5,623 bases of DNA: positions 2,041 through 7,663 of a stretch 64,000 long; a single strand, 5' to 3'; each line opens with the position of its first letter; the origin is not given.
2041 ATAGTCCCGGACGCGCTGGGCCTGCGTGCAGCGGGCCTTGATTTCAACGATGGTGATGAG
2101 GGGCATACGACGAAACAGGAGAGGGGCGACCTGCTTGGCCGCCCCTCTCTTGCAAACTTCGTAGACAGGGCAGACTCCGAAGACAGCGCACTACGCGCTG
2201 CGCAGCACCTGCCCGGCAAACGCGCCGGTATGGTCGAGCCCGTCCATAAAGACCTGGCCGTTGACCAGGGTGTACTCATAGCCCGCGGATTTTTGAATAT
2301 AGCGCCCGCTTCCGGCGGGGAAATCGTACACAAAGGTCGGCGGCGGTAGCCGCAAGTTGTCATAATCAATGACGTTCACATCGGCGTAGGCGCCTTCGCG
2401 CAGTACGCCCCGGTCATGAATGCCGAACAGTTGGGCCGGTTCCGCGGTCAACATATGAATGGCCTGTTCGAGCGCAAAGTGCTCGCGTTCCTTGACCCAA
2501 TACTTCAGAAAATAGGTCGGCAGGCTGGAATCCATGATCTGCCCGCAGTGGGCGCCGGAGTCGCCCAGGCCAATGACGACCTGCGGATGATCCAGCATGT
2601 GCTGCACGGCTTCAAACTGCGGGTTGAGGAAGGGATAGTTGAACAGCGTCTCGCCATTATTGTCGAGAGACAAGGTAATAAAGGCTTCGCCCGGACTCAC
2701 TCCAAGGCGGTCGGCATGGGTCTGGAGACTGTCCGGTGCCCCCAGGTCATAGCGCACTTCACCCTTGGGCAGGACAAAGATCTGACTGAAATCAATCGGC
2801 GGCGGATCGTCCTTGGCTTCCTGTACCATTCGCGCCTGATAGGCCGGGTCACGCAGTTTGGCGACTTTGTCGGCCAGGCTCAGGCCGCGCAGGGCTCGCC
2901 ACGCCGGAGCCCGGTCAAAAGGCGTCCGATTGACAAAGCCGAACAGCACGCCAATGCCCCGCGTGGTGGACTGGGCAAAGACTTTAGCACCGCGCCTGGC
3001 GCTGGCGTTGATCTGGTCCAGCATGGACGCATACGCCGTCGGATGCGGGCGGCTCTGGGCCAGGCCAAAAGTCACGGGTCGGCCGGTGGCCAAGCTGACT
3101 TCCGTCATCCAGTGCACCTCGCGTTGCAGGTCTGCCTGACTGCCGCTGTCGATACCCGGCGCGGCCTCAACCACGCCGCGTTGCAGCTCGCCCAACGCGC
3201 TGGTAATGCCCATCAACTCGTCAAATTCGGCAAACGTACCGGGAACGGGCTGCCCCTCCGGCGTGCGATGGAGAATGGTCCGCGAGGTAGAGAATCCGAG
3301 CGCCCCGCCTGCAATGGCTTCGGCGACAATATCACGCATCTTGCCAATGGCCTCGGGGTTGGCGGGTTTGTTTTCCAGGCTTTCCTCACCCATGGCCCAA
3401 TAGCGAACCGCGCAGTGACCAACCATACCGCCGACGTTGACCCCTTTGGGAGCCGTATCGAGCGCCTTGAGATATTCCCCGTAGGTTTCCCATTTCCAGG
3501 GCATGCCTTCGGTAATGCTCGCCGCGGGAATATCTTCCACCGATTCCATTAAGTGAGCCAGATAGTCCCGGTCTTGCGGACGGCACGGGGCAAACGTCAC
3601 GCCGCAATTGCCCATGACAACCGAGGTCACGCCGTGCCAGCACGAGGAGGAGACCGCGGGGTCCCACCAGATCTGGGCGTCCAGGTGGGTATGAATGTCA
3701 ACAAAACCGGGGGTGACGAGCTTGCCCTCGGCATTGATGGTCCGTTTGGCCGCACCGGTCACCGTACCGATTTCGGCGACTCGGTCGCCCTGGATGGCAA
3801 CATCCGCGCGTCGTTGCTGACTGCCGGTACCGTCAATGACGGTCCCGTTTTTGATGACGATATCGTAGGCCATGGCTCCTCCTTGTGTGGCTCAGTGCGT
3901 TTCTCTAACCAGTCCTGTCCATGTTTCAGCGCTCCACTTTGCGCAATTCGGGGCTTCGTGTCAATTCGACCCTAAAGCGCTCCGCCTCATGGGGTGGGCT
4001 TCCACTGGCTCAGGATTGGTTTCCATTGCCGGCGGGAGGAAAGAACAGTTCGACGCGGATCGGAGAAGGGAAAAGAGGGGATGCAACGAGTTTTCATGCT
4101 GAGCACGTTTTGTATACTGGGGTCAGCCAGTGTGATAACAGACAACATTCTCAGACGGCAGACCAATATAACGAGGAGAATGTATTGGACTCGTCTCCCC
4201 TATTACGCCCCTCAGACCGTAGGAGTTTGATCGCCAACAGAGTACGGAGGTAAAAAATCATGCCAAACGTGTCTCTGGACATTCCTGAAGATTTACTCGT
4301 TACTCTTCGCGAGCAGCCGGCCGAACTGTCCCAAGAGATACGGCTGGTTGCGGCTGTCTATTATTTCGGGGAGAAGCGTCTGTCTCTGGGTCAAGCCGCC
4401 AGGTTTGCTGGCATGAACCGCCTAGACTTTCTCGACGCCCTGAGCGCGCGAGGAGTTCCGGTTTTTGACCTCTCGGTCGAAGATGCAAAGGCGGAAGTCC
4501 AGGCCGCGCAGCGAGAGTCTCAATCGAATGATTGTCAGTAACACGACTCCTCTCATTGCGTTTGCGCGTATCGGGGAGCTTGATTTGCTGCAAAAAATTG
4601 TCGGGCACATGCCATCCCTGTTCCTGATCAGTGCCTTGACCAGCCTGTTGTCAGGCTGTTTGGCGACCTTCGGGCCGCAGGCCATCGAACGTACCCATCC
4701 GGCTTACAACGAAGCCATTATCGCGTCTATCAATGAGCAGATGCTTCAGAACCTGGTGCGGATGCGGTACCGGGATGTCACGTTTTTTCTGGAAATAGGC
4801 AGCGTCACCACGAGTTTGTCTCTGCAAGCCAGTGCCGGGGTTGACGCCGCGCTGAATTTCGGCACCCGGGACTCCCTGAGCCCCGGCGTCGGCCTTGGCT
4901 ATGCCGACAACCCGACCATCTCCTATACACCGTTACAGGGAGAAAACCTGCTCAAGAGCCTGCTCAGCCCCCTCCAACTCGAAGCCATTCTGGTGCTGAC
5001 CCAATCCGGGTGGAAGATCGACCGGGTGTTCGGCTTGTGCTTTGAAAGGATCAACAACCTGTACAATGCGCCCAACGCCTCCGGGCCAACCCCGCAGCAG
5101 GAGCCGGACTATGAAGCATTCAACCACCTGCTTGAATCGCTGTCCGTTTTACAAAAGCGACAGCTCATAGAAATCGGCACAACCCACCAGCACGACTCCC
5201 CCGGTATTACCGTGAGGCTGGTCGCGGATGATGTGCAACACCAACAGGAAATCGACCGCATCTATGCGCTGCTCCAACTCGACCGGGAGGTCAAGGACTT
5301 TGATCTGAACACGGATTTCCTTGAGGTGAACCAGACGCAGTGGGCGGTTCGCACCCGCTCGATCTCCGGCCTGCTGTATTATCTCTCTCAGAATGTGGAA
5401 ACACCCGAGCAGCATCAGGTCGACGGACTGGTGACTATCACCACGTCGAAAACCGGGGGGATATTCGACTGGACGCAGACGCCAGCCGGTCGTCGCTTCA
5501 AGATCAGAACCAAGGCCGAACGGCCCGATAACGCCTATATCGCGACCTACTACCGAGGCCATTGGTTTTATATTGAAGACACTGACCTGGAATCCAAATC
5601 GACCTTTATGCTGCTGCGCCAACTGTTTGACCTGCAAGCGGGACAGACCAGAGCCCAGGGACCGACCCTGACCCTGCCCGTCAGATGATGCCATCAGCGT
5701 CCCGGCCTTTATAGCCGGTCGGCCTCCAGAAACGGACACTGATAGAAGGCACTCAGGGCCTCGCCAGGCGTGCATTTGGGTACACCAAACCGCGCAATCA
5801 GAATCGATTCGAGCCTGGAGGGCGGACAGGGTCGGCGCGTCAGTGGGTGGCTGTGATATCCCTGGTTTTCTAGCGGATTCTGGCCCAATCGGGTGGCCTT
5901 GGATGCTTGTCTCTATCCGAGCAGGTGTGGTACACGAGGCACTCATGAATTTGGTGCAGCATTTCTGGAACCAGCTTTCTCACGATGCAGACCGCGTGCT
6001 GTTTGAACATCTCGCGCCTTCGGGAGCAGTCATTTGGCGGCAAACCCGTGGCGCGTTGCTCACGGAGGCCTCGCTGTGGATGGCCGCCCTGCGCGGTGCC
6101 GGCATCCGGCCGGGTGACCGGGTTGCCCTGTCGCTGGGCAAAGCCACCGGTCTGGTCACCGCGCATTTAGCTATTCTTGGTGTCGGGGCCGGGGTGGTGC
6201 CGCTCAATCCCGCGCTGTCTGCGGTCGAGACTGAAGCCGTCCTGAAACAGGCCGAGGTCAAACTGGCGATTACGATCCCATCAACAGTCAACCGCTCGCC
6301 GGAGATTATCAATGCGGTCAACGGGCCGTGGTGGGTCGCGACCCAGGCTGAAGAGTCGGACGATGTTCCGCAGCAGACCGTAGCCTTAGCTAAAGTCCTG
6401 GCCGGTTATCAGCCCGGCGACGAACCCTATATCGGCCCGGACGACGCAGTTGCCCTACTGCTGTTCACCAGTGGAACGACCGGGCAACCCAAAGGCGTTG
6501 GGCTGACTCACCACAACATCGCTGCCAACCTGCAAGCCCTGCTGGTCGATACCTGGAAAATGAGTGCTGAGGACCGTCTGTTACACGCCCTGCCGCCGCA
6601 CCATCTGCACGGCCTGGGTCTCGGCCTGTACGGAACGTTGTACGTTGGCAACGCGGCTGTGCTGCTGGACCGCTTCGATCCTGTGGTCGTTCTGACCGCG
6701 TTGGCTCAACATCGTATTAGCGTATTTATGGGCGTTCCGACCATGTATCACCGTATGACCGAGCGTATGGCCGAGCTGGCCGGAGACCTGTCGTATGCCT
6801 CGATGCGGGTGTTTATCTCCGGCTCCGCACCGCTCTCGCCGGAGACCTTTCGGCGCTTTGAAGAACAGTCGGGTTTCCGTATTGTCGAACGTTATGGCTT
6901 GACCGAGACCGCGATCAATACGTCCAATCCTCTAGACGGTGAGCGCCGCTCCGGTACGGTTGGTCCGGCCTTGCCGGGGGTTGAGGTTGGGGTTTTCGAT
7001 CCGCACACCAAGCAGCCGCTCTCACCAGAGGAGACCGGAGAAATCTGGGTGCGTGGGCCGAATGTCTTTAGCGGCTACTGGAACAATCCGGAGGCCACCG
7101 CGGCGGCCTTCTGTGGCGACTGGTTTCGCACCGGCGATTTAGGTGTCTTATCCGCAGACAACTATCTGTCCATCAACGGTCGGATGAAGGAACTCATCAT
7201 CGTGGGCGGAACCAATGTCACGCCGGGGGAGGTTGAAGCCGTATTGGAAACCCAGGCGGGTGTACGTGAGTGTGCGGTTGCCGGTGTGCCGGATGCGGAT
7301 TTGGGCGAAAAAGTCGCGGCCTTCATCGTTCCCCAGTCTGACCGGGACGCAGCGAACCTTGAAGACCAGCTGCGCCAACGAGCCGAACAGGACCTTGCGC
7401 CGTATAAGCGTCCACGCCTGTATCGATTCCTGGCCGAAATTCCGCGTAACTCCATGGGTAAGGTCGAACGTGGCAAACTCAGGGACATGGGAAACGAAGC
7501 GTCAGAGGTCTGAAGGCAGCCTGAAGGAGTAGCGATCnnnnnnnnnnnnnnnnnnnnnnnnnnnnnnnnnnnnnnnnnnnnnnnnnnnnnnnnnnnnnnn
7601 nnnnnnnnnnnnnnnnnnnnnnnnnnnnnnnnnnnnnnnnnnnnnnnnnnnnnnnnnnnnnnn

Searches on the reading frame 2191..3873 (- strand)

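Call 60: search_protein_families(library=pfam, proteins=[window:2191-3873:-], max_evalue=0.00001)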
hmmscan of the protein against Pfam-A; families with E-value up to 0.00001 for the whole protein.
window:2191-3873:- (560 aa): 2 families
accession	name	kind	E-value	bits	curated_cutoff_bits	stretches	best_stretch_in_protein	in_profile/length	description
PF07969.17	Amidohydro_3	-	4.8e-44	152.1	29.7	1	44-541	1-470/472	Amidohydrolase family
PF01979.26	Amidohydro_1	-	4.9e-14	52.8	25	1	416-521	228-333/345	Amidohydrolase family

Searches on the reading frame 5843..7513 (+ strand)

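Call 3: search_protein_families(library=pfam, proteins=[window:5843-7513:+], max_evalue=0.01)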
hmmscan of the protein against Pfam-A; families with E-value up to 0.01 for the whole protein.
window:5843-7513:+ (556 aa): 2 families
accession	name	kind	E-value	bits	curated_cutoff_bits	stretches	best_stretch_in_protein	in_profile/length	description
PF00501.34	AMP-binding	-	2.8e-78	263.8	29.9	1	72-413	27-384/384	AMP-binding enzyme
PF13193.12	AMP-binding_C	-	6.1e-17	62.8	24.5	1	463-540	1-76/76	AMP-binding enzyme C-terminal domain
